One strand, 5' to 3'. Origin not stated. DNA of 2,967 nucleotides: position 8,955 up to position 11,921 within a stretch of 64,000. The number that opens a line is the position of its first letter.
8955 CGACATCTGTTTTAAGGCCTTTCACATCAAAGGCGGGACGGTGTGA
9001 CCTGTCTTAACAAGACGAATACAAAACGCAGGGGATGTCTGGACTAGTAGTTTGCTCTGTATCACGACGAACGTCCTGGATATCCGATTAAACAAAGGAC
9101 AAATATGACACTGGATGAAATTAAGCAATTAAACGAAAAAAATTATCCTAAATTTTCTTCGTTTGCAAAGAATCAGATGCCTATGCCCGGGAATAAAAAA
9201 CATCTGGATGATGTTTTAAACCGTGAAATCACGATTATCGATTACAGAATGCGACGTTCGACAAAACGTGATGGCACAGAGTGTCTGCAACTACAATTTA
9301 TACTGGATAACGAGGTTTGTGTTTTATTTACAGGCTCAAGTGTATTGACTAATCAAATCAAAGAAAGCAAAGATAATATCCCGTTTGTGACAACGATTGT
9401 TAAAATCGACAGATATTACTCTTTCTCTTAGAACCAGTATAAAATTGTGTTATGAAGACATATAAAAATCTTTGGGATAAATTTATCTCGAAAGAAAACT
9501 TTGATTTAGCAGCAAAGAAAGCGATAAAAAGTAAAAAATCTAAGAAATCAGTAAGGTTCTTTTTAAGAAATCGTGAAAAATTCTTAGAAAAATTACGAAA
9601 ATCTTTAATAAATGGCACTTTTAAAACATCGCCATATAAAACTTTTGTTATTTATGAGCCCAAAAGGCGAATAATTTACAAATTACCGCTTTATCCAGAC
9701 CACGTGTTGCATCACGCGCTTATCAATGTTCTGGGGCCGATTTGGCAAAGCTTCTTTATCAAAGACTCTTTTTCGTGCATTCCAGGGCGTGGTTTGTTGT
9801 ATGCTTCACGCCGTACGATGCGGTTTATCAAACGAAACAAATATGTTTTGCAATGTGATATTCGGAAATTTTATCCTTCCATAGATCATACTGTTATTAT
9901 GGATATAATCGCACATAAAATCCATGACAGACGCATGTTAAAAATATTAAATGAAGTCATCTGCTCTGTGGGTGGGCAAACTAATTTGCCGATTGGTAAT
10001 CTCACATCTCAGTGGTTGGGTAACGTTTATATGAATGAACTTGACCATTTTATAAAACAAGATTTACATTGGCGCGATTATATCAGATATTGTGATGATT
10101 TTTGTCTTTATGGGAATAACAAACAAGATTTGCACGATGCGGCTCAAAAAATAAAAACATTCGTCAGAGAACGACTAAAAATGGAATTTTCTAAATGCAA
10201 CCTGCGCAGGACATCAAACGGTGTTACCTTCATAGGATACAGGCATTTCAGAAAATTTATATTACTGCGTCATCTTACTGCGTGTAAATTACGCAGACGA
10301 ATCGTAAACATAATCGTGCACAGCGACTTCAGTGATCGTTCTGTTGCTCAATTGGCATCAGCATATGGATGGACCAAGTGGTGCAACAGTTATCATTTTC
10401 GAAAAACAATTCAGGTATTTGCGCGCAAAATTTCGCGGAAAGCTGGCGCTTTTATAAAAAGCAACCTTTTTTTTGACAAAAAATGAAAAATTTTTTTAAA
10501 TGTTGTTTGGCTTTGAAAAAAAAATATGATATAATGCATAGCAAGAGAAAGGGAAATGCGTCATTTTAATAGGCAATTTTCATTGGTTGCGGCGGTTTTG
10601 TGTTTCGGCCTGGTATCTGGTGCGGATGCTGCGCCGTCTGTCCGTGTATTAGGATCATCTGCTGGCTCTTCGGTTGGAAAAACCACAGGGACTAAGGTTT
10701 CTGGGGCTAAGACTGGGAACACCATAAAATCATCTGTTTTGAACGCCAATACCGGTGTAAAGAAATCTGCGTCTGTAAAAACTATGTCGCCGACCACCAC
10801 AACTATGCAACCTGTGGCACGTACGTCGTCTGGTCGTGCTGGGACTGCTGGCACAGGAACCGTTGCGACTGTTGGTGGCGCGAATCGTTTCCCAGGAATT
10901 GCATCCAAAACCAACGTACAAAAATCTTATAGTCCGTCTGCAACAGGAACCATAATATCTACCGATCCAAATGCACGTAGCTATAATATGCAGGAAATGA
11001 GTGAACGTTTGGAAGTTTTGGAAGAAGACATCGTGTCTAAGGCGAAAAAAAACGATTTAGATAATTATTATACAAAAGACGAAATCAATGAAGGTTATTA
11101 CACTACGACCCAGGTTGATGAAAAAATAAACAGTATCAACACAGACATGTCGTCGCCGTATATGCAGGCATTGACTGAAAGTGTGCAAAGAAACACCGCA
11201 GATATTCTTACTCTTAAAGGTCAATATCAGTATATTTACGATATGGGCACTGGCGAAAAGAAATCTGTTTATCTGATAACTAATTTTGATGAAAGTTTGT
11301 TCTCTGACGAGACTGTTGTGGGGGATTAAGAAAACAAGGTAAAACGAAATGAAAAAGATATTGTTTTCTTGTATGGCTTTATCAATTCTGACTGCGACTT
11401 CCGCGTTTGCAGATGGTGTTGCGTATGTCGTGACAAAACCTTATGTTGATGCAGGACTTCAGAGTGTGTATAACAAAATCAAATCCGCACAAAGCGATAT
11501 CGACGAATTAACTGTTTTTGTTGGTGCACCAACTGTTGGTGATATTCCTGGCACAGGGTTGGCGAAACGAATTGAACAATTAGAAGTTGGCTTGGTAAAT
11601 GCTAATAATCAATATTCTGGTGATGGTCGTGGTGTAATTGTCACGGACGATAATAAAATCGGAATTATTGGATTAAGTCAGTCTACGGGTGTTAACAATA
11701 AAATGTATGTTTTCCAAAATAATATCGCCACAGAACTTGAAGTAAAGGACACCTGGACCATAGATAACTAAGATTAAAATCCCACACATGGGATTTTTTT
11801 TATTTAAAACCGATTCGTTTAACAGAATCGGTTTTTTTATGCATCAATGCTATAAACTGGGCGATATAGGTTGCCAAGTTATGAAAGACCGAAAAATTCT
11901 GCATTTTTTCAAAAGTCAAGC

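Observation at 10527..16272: Six-gene array of secreted tail-fibre-like paralogs immediately downstream of the RT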

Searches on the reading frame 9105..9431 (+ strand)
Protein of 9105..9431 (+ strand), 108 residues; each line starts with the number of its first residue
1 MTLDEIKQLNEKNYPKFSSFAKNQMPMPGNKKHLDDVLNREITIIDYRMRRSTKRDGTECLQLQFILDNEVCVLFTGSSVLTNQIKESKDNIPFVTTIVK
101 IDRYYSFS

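Call 3: search_protein_families(library=pfam, proteins=[window:9105-9431:+], max_evalue=1)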
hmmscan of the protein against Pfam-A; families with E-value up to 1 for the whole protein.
window:9105-9431:+ (108 aa): 0 families

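Call 4: search_protein_families(library=phrogs, proteins=[window:9105-9431:+], max_evalue=0.1)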
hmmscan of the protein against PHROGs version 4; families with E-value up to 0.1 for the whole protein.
window:9105-9431:+ (108 aa): 1 family
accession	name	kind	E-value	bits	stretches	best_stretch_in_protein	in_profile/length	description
phrog_19665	-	unknown function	0.012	17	1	33-100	25-93/105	-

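Call 75: search_protein_families(library=ncbifam, proteins=[window:9105-9431:+], max_evalue=0.1)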
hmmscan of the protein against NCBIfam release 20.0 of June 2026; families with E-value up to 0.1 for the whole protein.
window:9105-9431:+ (108 aa): 0 families

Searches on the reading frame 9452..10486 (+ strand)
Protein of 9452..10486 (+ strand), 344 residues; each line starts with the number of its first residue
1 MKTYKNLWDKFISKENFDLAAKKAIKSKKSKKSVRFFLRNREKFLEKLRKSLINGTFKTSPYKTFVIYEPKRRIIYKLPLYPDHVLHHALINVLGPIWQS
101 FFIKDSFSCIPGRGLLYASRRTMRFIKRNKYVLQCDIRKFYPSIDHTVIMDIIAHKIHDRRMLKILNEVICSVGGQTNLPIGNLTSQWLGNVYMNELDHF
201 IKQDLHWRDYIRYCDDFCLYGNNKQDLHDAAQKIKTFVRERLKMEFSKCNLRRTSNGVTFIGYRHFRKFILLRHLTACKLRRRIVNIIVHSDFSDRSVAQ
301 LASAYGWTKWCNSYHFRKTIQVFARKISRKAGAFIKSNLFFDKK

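Call 3: search_protein_families(library=pfam, proteins=[window:9452-10486:+], max_evalue=1)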
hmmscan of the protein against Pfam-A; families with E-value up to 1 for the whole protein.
window:9452-10486:+ (344 aa): 1 family
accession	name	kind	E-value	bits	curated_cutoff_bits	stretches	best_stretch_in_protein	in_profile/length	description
PF00078.32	RVT_1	-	3.9e-15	56.5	29.6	1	78-264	14-204/205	Reverse transcriptase (RNA-dependent DNA polymerase)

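Call 4: search_protein_families(library=phrogs, proteins=[window:9452-10486:+], max_evalue=0.1)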
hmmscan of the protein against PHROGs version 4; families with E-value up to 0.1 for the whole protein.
window:9452-10486:+ (344 aa): 4 families
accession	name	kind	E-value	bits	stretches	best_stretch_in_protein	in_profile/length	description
phrog_1423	-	DNA, RNA and nucleotide metabolism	3.2e-94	317.9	1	1-320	96-434/1040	Reverse transcriptase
phrog_2825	-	DNA, RNA and nucleotide metabolism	9.7e-14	52.3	1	127-292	107-276/336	polymerase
phrog_31300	-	unknown function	0.0034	17.3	1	129-254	15-152/490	-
phrog_23589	-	unknown function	0.069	14.4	0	193-231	48-86/114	-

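Call 75: search_protein_families(library=ncbifam, proteins=[window:9452-10486:+], max_evalue=0.1)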
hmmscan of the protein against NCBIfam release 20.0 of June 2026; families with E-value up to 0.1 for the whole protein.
window:9452-10486:+ (344 aa): 9 families
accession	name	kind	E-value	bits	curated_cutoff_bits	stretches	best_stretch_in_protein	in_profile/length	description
TIGR04416.1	group_II_RT_mat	equivalog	1.1e-29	103.7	300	1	34-267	25-269/353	group II intron reverse transcriptase/maturase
NF038233.2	retron_St85_RT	exception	1.3e-19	70.6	235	1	127-251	86-211/289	retron St85 family RNA-directed DNA polymerase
NF041747.1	Drt3a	equivalog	2.3e-15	56.9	200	1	128-251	109-237/412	antiviral reverse transcriptase Drt3a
TIGR04499.1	abortive_AbiA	subfamily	2.8e-08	32.9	250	1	126-252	142-286/615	AbiA family abortive infection protein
NF041746.1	Drt2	equivalog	6.4e-08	32.2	390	1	169-248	214-295/416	antiviral reverse transcriptase Drt2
NF042941.1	Retron_TIR_antiphage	equivalog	6.5e-08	31.8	600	1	127-233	89-196/464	TIR domain-containing anti-phage reverse transcriptase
NF041750.1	Drt5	equivalog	2.4e-05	23.5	550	1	126-250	123-249/484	antiviral reverse transcriptase Drt5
NF041749.1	Drt4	equivalog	0.00034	19.7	450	1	129-236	136-250/489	antiviral reverse transcriptase Drt4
NF038237.1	retron_Ec67_fus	exception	0.0062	15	450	1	128-240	110-227/572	retron Ec67 family RNA-directed DNA polymerase/endonuclease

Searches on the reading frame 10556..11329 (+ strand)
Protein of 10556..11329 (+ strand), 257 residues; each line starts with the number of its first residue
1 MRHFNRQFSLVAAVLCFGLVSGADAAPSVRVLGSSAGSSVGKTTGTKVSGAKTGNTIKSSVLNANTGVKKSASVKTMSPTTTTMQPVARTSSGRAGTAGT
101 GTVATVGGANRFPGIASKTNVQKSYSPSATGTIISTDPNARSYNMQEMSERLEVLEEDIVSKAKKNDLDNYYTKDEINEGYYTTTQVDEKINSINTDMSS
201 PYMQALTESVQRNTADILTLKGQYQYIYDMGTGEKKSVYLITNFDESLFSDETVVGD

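Call 3: search_protein_families(library=pfam, proteins=[window:10556-11329:+], max_evalue=1)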
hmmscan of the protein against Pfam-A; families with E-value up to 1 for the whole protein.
window:10556-11329:+ (257 aa): 0 families

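Call 4: search_protein_families(library=phrogs, proteins=[window:10556-11329:+], max_evalue=0.1)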
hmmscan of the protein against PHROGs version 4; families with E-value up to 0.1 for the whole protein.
window:10556-11329:+ (257 aa): 0 families

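Call 75: search_protein_families(library=ncbifam, proteins=[window:10556-11329:+], max_evalue=0.1)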
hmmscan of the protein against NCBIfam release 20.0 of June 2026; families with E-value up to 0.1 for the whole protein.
window:10556-11329:+ (257 aa): 0 families

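Call 86: search_dna_similar(query=window:10556-11329:+, collection=phages, mode=protein, max_evalue=0.01, max_rows=10)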
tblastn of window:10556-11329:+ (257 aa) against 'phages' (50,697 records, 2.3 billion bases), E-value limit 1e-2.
No match.

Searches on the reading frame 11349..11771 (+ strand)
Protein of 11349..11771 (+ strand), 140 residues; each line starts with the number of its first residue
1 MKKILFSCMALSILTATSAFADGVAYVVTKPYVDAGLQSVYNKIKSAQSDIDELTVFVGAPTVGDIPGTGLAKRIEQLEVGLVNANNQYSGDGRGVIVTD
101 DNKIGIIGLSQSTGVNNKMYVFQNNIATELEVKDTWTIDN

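Call 3: search_protein_families(library=pfam, proteins=[window:11349-11771:+], max_evalue=1)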
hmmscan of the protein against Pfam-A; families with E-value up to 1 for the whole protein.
window:11349-11771:+ (140 aa): 4 families
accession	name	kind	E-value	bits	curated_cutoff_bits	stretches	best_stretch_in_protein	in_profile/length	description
PF11505.13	DUF3216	-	0.083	13.5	25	1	18-54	44-80/91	Protein of unknown function (DUF3216)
PF24129.1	DUF7396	-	0.093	13.3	27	1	2-29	3-28/46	Family of unknown function (DUF7396)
PF12123.13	CBD_PlyG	-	0.12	12.5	28.2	1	22-39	13-30/44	PlyG Cell wall binding domain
PF09658.15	Cas_Csx9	-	0.12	12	25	1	1-35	141-175/377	CRISPR-associated protein (Cas_Csx9)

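Call 4: search_protein_families(library=phrogs, proteins=[window:11349-11771:+], max_evalue=0.1)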
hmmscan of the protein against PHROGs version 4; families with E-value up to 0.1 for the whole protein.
window:11349-11771:+ (140 aa): 1 family
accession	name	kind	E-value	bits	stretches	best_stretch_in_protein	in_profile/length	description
phrog_25624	-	unknown function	0.042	14.4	1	1-125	2-119/204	-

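Call 75: search_protein_families(library=ncbifam, proteins=[window:11349-11771:+], max_evalue=0.1)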
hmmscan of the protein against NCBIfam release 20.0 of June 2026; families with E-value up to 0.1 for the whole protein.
window:11349-11771:+ (140 aa): 1 family
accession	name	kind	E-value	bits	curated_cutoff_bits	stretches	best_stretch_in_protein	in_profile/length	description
TIGR02671.1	cas_csx9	equivalog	0.099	11.7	156.65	0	2-35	142-175/377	type I-A CRISPR-associated protein Cas8a2/Csx9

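Call 83: search_protein_representatives(protein=window:11349-11771:+)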
Query: 140 residues. Proteins with E-value up to 0.001 (for the whole library): 41; up to 1e-10: 15; up to 1e-30: 3. The best 41 are listed.
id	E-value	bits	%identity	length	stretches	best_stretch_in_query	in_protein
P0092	3.5e-42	159.5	59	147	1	1-137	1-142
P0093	3.6e-38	146.5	54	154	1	1-138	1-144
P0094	1.3e-32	128.6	50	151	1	1-138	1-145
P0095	7.7e-26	106.7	49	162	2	44-137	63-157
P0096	4.6e-24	100.9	49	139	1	1-138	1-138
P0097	3.3e-22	94.9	46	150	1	1-138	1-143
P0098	9.6e-21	90.2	46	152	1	1-137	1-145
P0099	1.8e-19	86.1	42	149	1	1-137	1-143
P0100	3.0e-18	82.1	41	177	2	5-86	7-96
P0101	1.5e-16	76.6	35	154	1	1-138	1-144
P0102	1.2e-15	73.7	44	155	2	1-94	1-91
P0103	7.9e-14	67.8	39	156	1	23-139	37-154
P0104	1.9e-12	63.4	42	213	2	63-139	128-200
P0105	5.4e-11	58.7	42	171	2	44-139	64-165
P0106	5.8e-11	58.6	37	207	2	1-86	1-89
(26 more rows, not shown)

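Call 84: search_dna_similar(query=window:11349-11771:+, collection=phages, mode=protein, max_evalue=0.01, max_rows=10)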
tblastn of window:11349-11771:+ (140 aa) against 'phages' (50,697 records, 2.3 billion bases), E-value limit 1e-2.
No match.
